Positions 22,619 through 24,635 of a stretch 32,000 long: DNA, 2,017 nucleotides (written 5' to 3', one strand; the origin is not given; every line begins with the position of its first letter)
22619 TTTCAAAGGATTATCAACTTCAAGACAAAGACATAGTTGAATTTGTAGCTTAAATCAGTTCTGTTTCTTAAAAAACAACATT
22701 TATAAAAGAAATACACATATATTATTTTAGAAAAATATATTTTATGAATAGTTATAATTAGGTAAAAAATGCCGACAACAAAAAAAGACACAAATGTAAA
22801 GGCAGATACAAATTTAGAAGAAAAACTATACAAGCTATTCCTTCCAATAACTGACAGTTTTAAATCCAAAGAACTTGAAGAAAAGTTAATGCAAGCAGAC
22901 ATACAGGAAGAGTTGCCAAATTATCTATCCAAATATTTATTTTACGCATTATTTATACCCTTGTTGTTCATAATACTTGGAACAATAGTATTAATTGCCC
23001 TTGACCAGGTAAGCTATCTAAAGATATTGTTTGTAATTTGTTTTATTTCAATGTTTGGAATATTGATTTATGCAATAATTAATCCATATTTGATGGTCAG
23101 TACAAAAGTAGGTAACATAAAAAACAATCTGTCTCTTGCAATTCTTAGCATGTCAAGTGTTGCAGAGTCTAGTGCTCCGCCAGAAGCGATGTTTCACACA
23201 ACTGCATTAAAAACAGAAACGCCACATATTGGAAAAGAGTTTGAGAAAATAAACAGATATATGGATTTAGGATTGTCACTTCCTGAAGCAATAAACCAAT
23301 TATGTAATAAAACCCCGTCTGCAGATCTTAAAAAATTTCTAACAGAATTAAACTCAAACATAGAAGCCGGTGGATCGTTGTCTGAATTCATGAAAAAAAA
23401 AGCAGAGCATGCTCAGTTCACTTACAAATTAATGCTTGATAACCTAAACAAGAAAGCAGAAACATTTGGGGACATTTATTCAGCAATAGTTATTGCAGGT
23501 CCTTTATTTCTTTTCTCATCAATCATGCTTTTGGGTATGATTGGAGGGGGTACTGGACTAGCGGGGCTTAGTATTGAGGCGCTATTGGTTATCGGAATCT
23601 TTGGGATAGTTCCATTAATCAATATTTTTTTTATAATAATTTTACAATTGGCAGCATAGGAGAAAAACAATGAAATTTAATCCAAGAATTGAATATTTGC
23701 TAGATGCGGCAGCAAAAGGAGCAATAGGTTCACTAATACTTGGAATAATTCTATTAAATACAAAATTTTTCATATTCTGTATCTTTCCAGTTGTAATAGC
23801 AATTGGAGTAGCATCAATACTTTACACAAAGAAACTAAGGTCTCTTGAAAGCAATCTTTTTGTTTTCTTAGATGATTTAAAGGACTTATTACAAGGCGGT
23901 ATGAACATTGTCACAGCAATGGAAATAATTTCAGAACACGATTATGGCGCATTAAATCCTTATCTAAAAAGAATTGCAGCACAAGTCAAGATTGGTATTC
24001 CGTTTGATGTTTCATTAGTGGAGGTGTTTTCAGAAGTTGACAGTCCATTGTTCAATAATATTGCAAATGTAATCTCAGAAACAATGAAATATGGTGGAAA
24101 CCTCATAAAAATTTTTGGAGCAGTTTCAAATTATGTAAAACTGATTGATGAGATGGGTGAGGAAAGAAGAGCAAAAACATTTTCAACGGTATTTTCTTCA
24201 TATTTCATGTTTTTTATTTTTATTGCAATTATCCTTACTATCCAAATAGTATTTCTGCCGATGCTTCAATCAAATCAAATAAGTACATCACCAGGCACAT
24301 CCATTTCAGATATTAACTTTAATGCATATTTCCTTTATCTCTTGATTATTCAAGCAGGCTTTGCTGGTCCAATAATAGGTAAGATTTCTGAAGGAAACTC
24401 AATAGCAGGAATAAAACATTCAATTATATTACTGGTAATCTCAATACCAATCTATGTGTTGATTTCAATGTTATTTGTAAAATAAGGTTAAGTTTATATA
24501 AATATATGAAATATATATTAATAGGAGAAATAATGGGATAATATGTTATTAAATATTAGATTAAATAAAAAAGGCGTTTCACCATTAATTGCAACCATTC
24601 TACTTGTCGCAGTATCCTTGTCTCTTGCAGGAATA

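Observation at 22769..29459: Bipartite type IV pilus-like system lacking a linked ATPase and prepilin peptidase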

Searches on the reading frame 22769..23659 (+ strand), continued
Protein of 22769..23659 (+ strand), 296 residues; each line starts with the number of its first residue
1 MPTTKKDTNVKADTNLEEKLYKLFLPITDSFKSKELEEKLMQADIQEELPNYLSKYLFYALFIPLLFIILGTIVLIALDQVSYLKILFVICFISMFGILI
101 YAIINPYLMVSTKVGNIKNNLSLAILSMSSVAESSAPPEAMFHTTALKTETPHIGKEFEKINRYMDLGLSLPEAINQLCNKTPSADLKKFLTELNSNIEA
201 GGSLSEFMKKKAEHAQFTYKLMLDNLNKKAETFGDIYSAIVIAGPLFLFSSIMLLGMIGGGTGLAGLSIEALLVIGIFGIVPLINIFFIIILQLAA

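Call 32: find_related_loci(query=A1, collection=genome_contigs, flank=10000)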
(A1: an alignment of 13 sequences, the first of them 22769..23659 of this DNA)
Query A1 (296 aa) in genome_contigs; peptide patterns used: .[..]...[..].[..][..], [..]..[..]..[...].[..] (x = any residue, [..] = any of these).
77 stretches matched a pattern; 20 encode a relative of the query (tblastn E <= 1e-3); 20 distinct loci.
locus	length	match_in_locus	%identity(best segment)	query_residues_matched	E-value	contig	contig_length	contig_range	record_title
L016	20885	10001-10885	73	1-296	5e-134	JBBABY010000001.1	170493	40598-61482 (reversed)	MAG: archaeon isolate SO_2017_LW1_34 NODE_22_length_170493_cov_1.622730_LW64-88_2017, whole genome shotgun sequence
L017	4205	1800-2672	75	3-293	2e-133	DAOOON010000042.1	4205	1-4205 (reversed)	MAG TPA_asm: archaeon isolate AMR_MDS_2622 NODE_25040_length_4205_cov_23.801205, whole genome shotgun sequence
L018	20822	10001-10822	73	8-282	5e-123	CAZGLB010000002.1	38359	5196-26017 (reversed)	MAG TPA_asm: uncultured archaeon isolate SRP263991_co7_50 genome assembly, contig: NODE_1230_length_38359_cov_205.470290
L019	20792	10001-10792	71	21-285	5e-115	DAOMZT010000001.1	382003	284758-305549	MAG TPA_asm: archaeon isolate AMR_MDS_3992 NODE_2_length_382003_cov_13.773443, whole genome shotgun sequence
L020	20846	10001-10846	62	5-285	1e-105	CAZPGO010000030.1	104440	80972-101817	MAG TPA_asm: uncultured archaeon isolate SRP067234_co1_315 genome assembly, contig: k99_836542, whole genome shotgun seq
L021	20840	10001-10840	65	1-282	3e-105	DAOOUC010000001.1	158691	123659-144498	MAG TPA_asm: archaeon isolate AMR_MDS_2477 NODE_90_length_158691_cov_7.952155, whole genome shotgun sequence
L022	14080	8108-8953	63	13-294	1e-99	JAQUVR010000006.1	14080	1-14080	MAG: Candidatus ainarchaeum sp. isolate STD2_171 NODE_16383_length_14080_cov_4.669103_Sandtown_D2, whole genome shotgun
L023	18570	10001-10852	59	13-296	3e-99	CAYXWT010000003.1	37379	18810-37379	MAG TPA_asm: uncultured archaeon isolate SRP191223_co1_94 genome assembly, contig: NODE_785_length_37379_cov_24.062721,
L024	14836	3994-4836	55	13-294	1e-94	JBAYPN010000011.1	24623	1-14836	MAG: archaeon isolate SO_2016_LW2_139 scaffold03547_LW138R_2016, whole genome shotgun sequence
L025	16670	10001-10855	57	11-296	2e-93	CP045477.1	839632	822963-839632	MAG: Candidatus Forterrea multitransposorum CG_2015-17_Forterrea_25_41 chromosome, complete genome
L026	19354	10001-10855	57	11-296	6e-93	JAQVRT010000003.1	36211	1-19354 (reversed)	MAG: Candidatus ainarchaeum sp. isolate STF1_257 NODE_2378_length_36211_cov_7.147877_Sandtown_F1, whole genome shotgun s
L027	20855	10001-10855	53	11-296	2e-91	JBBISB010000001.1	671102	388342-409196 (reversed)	MAG: Candidatus Iainarchaeum archaeon isolate FAS170219_bin_363 NODE_1_length_671102_cov_21.388244, whole genome shotgun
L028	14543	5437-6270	58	17-294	6e-91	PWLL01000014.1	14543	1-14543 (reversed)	MAG: Candidatus Iainarchaeum archaeon isolate CSSed10_239 CS-Sed10-C9091, whole genome shotgun sequence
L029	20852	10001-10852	52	13-296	2e-90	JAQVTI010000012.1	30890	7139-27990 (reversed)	MAG: Candidatus ainarchaeum sp. isolate STF1_294 NODE_3134_length_30890_cov_5.383838_Sandtown_F1, whole genome shotgun s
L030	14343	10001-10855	54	11-296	2e-89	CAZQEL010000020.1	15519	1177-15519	MAG TPA_asm: uncultured archaeon isolate SRP191223_co1_16 genome assembly, contig: NODE_3892_length_15519_cov_7.747866,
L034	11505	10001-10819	45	21-294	5e-68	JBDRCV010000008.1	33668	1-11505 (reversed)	MAG: archaeon isolate MEGAHIT-group-1.210 k141_27393, whole genome shotgun sequence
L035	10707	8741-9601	40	1-293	4e-65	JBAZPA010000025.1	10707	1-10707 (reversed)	MAG: archaeon isolate SO_2017_SWC_19 scaffold_5357_c1_LP-4_2017, whole genome shotgun sequence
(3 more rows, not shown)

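Call 45: search_protein_families(library=ncbifam, max_evalue=0.01, proteins=[P0120, L011:7738-8715:+, L011:8722-9093:+, L011:9097-9555:+, L011:9623-9973:+, L011:12025-13401:-, L011:13349-14326:-])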
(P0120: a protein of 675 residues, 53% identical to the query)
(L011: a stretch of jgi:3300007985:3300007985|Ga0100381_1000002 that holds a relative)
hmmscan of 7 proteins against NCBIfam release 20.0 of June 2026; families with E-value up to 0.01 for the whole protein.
P0120 (675 aa): 18 families
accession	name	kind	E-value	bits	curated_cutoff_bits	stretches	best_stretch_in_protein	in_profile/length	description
NF058587.1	archaellum_moto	equivalog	3.1e-96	323.2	550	1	140-669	17-520/527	archaellum flagellar ATPase motor FlaI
NF053672.1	bindosome_BasE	exception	2e-59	201.7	1000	1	199-542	54-400/512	bindosome assembly system ATPase subunit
TIGR03819.1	heli_sec_ATPase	hypoth_equivalog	1.2e-40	139.7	373.15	1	257-534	29-298/340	TadA family conjugal transfer-associated ATPase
TIGR02788.1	VirB11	equivalog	7.7e-31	107.3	249.95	2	398-533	133-262/308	P-type DNA transfer ATPase VirB11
TIGR02782.1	TrbB_P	equivalog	8.7e-29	100.8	304.55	1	324-578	52-298/303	P-type conjugative transfer ATPase TrbB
NF010469.0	PRK13894.1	subfamily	6.9e-26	91.3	508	1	308-578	49-312/320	conjugal transfer ATPase TrbB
NF010475.0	PRK13900.1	equivalog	1.4e-20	73.6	389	1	397-532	148-278/333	type IV secretion system ATPase VirB11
NF010407.0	PRK13833.1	subfamily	3e-20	72.9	499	1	312-534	48-260/323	conjugal transfer protein TrbB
NF010425.0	PRK13851.1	equivalog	9.6e-19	67.4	461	1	399-523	152-270/344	type IV secretion system protein VirB11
NF041000.1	ATPase_ComGA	equivalog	3.5e-16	59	300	1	400-535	118-244/267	competence type IV pilus ATPase ComGA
NF007755.0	PRK10436.1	equivalog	1.9e-09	36.7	617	1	400-535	209-334/465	type II secretion system protein GspE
TIGR01420.1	pilT_fam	subfamily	2.5e-09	36.8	319.1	1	402-534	114-240/343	PilT/PilU family type 4a pilus ATPase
TIGR02533.1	type_II_gspE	equivalog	9.5e-09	34.4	630.25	1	394-547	227-368/486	type II secretion system ATPase GspE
NF053534.1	T4PilAsmATPsTfpB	equivalog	4.1e-07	28.8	850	1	406-534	332-450/584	type IV pilus assembly ATPase TfpB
TIGR02525.1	plasmid_TraJ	equivalog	4.4e-07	29.2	368.3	1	412-534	152-270/372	plasmid transfer ATPase TraJ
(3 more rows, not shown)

L011:7738-8715:+ (325 aa): 0 families

L011:8722-9093:+ (123 aa): 0 families

L011:9097-9555:+ (152 aa): 0 families

L011:9623-9973:+ (116 aa): 1 family
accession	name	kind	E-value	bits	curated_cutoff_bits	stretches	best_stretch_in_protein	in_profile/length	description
NF041108.1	RQC_minor_2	equivalog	0.0092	14.8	300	0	8-83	262-341/465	RQC-minor-2 family DNA-binding protein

L011:12025-13401:- (458 aa): 0 families

L011:13349-14326:- (325 aa): 0 families

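Call 48: find_encoding_contigs(protein=P0059, flank=10000, max_places=3)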
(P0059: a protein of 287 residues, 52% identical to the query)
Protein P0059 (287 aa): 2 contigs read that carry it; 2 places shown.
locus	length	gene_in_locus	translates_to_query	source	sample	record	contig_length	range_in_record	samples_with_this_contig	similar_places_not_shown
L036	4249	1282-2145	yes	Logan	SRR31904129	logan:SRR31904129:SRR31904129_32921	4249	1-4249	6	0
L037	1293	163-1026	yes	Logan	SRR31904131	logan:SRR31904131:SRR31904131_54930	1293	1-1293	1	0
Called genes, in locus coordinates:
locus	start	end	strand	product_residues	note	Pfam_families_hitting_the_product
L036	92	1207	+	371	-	PF01926:MMR_HSR1, PF02421:FeoB_N (weak), PF02824:TGS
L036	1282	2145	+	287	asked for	PF00482:T2SSF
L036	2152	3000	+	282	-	PF00482:T2SSF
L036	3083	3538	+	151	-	-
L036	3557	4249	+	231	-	?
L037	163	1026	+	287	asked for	PF00482:T2SSF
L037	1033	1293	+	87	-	?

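Call 57: search_solved_structures(query=A1, max_evalue=0.1)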
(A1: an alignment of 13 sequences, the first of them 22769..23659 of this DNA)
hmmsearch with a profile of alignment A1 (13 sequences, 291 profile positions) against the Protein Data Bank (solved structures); distinct sequences matched with E-value up to 0.1: 0.

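Call 63: search_protein_families(library=pfam, max_evalue=1, proteins=[L011:13349-14326:-, L011:12025-13401:-, L011:7738-8715:+, L011:8722-9093:+, L011:9097-9555:+, L011:9623-9973:+, L035:3881-4270:+, L035:4135-4833:+, L035:4835-5569:+, L035:68-3658:+])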
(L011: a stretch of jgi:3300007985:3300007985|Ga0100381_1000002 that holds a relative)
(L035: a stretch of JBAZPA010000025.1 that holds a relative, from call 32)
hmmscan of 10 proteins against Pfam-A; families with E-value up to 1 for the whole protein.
L011:13349-14326:- (325 aa): 0 families

L011:12025-13401:- (458 aa): 9 families
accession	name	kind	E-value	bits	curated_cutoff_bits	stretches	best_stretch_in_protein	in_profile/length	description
PF17359.7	DUF5385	-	0.0018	18.4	25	1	408-448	1-41/217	Family of unknown function (DUF5385)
PF15102.11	TMEM154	-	0.0036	17.6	30.3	1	386-456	38-111/153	TMEM154 protein family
PF16927.11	HisKA_7TM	-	0.014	15.7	28.6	1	3-53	33-83/224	N-terminal 7TM region of histidine kinase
PF25184.1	YxzE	-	0.081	14.4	40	1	415-445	4-34/65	YxzE-like putative bacteriocin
PF13273.12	DUF4064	-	0.14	12.8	32.1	1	405-436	54-85/102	Protein of unknown function (DUF4064)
PF14575.11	EphA2_TM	-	0.18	12.9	28.9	1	416-449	7-42/74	Ephrin type-A receptor 2 transmembrane domain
PF14523.12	Syntaxin_2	-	0.25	11.8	26.5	1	139-244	6-105/134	Syntaxin-like protein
PF06143.16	Baculo_11_kDa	-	0.55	10.3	28.4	1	415-444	43-72/84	Baculovirus 11 kDa family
PF14264.12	Glucos_trans_II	-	0.6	9.6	30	1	375-440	211-270/317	Glucosyl transferase GtrII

L011:7738-8715:+ (325 aa): 3 families
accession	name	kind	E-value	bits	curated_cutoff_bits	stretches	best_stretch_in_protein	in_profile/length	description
PF11375.13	DUF3177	-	0.041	14.2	25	1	12-48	11-47/189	Protein of unknown function (DUF3177)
PF23355.1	IFT52_GIFT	-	0.098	12.2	27.2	1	93-151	34-95/246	IFT52 GIFT domain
PF09822.16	ABC_transp_aux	-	0.16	11.6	34.7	1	102-147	42-90/288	ABC-type uncharacterized transport system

L011:8722-9093:+ (123 aa): 1 family
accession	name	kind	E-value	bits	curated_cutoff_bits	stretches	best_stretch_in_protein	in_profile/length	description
PF09174.15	Maf1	-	0.011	16.3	28.9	1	30-116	85-166/174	Maf1 regulator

L011:9097-9555:+ (152 aa): 1 family
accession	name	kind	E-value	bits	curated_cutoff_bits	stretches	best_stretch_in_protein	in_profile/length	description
PF06480.20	FtsH_ext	-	0.89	10.2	25.5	0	7-66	3-55/103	FtsH Extracellular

L011:9623-9973:+ (116 aa): 7 families
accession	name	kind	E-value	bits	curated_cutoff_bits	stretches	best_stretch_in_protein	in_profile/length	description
PF18394.6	TBK1_CCD1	-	0.0033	17.4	25.9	1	7-89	81-164/256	TANK-binding kinase 1 coiled-coil domain 1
PF17213.9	Hydin_ADK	-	0.086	13.4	27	1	4-88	34-119/196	Hydin Adenylate kinase-like domain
PF12725.13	DUF3810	-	0.094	12.5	28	1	28-105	77-146/311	Protein of unknown function (DUF3810)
PF06009.19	Laminin_II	-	0.11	13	33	1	4-49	53-98/138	Laminin Domain II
PF19745.5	FUT8_N_cat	-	0.2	10.8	27.6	1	5-109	45-148/499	Alpha-(1,6)-fucosyltransferase N- and catalytic domains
PF12325.13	TMF_TATA_bd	-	0.25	11.9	29.1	1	13-108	19-113/115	TATA element modulatory factor 1 TATA binding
PF09182.16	PuR_N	-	0.27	11.6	24.6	1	18-57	16-55/70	Bacterial purine repressor, N-terminal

L035:3881-4270:+ (129 aa): 0 families

L035:4135-4833:+ (232 aa): 1 family
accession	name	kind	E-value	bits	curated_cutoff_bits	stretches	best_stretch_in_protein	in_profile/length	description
PF09131.15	Endotoxin_mid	-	0.043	13.9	22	1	126-169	9-52/206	Bacillus thuringiensis delta-Endotoxin, middle domain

L035:4835-5569:+ (244 aa): 1 family
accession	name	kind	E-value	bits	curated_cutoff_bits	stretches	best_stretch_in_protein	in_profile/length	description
PF24791.1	SAC9_C8D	-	0.085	13.7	25.5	1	97-145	20-67/101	SAC9 C8D domain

L035:68-3658:+ (1196 aa): 3 families
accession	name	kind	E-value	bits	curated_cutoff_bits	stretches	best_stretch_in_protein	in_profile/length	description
PF13750.12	Big_3_3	-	2.5e-06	27.7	27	0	934-978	13-54/157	Bacterial Ig-like domain (group 3)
PF17957.7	Big_7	-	1.5e-05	25.9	24.1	1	372-460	1-68/70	Bacterial Ig domain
PF19077.6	Big_13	-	0.11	13.4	27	0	929-963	67-101/102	Bacterial Ig-like domain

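Call 69: find_encoding_contigs(protein=P0097, flank=10000, max_places=3)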
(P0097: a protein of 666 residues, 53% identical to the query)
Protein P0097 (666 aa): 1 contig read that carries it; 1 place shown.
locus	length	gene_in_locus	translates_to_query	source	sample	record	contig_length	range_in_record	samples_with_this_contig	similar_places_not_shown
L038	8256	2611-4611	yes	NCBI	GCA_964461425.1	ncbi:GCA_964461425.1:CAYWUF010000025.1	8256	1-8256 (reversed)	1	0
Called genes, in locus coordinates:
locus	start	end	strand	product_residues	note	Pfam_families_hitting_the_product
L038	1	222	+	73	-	?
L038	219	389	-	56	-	PF03911:Sec61_beta (weak)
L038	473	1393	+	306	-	-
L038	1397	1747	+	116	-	-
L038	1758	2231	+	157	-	-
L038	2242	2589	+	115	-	-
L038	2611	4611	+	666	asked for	PF00437:T2SSE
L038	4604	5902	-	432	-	-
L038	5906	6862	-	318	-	-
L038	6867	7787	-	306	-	PF00557:Peptidase_M24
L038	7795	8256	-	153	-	?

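Call 70: find_encoding_contigs(protein=P0183, flank=5000, max_places=3)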
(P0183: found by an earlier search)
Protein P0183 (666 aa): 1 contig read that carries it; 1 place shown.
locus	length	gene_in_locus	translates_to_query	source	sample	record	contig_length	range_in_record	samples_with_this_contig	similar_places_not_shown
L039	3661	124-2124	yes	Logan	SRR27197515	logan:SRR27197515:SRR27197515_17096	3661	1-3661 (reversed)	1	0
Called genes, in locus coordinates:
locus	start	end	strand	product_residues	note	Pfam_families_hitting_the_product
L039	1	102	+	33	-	?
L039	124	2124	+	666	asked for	PF00437:T2SSE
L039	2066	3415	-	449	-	-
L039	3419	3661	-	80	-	?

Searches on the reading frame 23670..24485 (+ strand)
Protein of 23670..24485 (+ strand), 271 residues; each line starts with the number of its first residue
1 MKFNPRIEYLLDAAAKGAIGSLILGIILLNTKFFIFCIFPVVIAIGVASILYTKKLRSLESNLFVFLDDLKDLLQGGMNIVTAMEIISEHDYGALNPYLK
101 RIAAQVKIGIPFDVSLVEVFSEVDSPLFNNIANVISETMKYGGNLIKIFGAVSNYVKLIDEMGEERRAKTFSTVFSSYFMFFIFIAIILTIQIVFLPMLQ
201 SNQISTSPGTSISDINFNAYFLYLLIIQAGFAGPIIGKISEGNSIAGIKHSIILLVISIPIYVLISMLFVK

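Call 6: search_protein_families(library=pfam, max_evalue=0.1, proteins=[window:23670-24485:+])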
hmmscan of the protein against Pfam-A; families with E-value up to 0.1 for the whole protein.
window:23670-24485:+ (271 aa): 1 family
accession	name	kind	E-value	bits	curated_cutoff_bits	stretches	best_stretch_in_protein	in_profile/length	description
PF00482.28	T2SSF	-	1.4e-16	61.1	25.2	1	66-190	1-122/125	Type II secretion system (T2SS), protein F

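Call 7: search_protein_families(library=ncbifam, max_evalue=0.1, proteins=[window:23670-24485:+])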
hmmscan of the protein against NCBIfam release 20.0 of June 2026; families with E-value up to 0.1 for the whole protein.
window:23670-24485:+ (271 aa): 3 families
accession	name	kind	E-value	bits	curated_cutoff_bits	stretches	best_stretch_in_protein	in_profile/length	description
NF004705.1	PRK06041.1-3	equivalog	1.2e-11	44.3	400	1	10-258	194-447/465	archaellar assembly protein ArlJ/FlaJ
NF046075.1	UpsF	equivalog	3.1e-06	26.2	400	1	6-165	252-409/484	membrane pilin protein UpsF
NF004703.2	PRK06041.1-1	equivalog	5.4e-05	21.7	570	1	18-194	239-416/525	archaellar assembly protein ArlJ/FlaJ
